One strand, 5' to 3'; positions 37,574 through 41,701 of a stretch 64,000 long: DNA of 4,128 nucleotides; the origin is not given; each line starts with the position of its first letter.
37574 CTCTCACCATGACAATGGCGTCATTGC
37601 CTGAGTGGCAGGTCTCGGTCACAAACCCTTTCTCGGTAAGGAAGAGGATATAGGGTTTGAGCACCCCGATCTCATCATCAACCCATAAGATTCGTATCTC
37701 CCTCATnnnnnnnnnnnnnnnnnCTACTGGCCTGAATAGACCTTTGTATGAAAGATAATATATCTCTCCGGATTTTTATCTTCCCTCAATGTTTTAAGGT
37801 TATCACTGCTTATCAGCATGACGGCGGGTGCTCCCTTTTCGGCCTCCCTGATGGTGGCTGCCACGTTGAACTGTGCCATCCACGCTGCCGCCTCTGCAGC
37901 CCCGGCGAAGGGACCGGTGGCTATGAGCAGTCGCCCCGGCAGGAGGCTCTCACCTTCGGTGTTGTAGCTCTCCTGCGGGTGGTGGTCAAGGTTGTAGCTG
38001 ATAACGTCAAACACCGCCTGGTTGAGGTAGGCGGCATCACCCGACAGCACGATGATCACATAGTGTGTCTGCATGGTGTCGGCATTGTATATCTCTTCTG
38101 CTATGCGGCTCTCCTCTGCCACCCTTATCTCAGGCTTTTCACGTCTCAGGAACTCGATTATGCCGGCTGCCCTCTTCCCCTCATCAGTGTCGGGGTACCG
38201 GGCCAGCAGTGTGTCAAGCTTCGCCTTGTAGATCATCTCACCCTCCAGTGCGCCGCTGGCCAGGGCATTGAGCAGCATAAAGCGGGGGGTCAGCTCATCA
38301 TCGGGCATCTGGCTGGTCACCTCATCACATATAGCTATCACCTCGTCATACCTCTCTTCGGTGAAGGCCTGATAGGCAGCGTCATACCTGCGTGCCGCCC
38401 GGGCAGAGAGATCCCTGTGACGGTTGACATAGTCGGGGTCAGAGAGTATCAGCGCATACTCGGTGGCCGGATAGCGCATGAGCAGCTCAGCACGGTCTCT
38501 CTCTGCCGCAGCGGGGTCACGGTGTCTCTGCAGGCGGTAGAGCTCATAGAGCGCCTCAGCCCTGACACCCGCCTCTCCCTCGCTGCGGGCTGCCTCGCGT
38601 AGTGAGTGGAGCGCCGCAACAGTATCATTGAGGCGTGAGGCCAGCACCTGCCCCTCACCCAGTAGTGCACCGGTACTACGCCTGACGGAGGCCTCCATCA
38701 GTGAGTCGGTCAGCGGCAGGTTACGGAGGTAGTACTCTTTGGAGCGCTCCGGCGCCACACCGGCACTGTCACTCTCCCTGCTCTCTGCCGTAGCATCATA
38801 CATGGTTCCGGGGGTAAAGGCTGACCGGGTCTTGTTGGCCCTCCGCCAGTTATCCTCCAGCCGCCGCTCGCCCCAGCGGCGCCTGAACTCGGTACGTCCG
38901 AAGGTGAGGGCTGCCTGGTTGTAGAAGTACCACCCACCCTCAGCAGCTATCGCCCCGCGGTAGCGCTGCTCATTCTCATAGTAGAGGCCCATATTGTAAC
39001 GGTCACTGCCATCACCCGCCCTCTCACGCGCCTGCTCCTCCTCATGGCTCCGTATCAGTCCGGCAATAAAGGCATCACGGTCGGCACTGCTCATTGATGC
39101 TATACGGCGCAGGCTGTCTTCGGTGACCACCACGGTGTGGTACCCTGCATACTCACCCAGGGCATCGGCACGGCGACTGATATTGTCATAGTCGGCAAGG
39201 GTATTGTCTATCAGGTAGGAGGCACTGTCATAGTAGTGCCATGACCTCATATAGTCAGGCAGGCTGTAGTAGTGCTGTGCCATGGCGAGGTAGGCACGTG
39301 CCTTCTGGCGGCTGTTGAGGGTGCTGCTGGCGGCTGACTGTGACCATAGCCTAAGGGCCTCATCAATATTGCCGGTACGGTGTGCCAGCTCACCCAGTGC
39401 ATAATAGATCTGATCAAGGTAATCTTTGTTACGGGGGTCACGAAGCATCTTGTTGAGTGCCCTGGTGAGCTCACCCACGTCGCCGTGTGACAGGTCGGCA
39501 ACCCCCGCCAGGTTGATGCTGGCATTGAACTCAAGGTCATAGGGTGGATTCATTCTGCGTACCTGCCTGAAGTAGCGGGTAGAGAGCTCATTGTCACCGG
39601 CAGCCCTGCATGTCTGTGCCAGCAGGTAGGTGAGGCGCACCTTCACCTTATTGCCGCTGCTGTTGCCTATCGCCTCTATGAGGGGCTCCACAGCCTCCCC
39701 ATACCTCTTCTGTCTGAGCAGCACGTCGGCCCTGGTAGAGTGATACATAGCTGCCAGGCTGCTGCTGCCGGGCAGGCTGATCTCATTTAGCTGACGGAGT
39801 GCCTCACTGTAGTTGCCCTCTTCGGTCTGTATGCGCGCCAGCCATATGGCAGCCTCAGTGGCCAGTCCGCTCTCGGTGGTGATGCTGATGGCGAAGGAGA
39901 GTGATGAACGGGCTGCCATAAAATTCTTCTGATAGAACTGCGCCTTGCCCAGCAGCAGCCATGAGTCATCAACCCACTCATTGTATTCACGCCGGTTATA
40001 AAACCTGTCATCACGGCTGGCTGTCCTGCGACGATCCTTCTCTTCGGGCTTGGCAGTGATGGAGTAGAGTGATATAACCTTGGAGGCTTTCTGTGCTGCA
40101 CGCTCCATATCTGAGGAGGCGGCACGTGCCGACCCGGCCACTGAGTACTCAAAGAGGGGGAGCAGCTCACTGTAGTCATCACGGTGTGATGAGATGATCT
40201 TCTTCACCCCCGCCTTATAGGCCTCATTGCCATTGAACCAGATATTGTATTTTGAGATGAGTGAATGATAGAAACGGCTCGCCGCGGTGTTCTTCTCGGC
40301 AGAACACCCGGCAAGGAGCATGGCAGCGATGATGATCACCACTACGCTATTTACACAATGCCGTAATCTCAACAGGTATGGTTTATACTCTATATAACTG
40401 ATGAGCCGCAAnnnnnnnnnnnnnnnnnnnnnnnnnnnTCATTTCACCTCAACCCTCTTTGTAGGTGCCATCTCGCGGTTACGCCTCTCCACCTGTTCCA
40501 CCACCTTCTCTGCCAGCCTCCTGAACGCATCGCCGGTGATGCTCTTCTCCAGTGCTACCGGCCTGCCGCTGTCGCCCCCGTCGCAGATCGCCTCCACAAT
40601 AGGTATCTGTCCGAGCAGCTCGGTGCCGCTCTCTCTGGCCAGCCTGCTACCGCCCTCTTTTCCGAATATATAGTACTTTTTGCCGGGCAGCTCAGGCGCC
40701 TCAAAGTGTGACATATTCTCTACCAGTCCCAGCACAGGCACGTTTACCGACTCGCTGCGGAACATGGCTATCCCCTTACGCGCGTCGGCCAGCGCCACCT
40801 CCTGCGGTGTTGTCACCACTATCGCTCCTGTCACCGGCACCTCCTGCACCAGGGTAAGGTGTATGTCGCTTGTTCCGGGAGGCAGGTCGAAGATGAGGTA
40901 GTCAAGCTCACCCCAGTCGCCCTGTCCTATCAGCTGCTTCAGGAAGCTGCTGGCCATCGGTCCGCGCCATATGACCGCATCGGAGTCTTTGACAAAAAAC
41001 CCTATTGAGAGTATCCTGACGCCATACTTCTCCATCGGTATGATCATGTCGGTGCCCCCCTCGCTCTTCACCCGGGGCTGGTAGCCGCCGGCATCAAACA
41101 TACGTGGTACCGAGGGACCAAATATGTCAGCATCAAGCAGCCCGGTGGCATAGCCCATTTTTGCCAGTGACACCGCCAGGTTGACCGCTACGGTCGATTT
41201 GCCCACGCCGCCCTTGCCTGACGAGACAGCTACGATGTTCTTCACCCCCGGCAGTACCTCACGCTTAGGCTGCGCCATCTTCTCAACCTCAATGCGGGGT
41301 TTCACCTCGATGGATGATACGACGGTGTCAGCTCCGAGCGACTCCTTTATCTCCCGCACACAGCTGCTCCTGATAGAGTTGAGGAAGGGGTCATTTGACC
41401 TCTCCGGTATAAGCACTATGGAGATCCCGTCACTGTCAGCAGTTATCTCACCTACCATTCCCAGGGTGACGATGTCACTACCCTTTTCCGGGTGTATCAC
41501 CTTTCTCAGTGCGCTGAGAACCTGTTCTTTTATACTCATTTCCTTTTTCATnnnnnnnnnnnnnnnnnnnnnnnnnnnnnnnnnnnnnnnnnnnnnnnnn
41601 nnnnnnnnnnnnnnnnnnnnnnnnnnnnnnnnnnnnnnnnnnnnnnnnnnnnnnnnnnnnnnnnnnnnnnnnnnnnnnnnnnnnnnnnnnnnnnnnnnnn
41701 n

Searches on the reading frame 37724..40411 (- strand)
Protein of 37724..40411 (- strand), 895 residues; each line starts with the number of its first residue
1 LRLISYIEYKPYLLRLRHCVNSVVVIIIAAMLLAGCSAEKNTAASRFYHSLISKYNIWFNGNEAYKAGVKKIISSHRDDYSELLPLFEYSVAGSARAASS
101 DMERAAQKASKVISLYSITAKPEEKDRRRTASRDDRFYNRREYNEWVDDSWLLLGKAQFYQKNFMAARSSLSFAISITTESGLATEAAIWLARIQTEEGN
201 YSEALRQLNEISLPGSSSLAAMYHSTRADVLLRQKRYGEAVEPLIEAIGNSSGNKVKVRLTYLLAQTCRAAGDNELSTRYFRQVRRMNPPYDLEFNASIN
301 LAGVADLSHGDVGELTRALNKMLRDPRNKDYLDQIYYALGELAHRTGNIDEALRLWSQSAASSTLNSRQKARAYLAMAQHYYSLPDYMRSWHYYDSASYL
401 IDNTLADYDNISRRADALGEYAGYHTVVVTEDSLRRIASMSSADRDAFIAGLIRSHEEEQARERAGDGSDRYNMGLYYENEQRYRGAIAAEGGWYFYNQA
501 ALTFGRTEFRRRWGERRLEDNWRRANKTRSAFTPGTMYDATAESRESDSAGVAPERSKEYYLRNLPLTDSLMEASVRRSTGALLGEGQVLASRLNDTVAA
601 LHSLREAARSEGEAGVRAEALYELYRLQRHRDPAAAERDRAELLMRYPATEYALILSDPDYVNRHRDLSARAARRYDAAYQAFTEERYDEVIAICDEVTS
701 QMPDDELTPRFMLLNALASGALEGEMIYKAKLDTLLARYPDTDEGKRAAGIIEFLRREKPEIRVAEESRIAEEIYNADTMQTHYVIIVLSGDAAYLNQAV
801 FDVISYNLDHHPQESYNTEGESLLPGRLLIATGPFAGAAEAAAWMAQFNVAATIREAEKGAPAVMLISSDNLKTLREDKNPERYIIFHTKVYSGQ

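Call 32: search_protein_families(library=pfam, proteins=[window:37724-40411:-], max_evalue=0.001)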
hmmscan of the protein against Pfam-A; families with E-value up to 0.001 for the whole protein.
window:37724-40411:- (895 aa): 7 families
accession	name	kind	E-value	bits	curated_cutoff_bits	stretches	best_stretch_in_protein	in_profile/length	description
PF09976.15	TPR_21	-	1.9e-11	44.5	25.5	1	108-254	35-179/193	Tetratricopeptide repeat-like domain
PF13424.12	TPR_12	-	6e-10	39.6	30.1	0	219-287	2-74/77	Tetratricopeptide repeat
PF07719.23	TPR_2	-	4.7e-06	26.8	27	0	335-359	3-27/34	Tetratricopeptide repeat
PF14559.12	TPR_19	-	2.7e-05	24.8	25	0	167-213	10-53/68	Tetratricopeptide repeat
PF25062.1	ARM_TT21_N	-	3.1e-05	24.2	40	1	188-360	30-195/222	Tetratricopeptide repeat protein 21 N-terminal ARM repeat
PF25058.1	ARM_TT21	-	6.1e-05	23.5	27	0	92-212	13-121/155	Tetratricopeptide repeat protein 21 ARM repeat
PF13181.12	TPR_8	-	0.00088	19.7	25.7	0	334-352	2-20/34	Tetratricopeptide repeat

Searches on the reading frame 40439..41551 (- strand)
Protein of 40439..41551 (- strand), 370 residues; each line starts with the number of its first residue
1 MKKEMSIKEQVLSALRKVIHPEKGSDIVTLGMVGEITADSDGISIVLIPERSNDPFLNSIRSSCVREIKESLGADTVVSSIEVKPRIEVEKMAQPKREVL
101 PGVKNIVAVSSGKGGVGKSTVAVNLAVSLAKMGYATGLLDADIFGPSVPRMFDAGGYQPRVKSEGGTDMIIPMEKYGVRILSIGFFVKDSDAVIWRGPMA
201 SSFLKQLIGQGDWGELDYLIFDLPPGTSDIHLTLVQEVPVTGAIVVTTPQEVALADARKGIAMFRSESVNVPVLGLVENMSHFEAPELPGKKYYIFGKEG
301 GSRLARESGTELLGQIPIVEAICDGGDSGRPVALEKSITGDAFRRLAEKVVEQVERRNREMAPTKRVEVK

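Call 32: search_protein_families(library=pfam, proteins=[window:40439-41551:-], max_evalue=0.001)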
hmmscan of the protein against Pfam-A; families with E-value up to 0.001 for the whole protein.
window:40439-41551:- (370 aa): 7 families
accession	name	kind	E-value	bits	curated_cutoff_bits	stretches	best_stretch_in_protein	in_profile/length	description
PF10609.15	ParA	-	3e-91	305.6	27.1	1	103-350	2-245/246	NUBPL iron-transfer P-loop NTPase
PF01883.24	FeS_assembly_P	-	7.1e-11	42.7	23.5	1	8-77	1-70/73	Iron-sulfur cluster assembly protein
PF01656.29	CbiA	-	1.1e-10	42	25.4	1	107-265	1-63/125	CobQ/CobB/MinD/ParA nucleotide binding domain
PF13614.12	AAA_31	-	2.8e-08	34.3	27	1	105-142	2-39/177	AAA domain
PF09140.17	MipZ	-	3.6e-06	26.9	20.7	1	106-153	2-49/262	ATPase MipZ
PF02374.21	ArsA_ATPase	-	1.3e-05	25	24.3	1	110-142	6-38/305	Anion-transporting ATPase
PF00142.24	Fer4_NifH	-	0.00018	21.5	25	0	111-134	6-29/271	4Fe-4S iron sulfur cluster binding proteins, NifH/frxC family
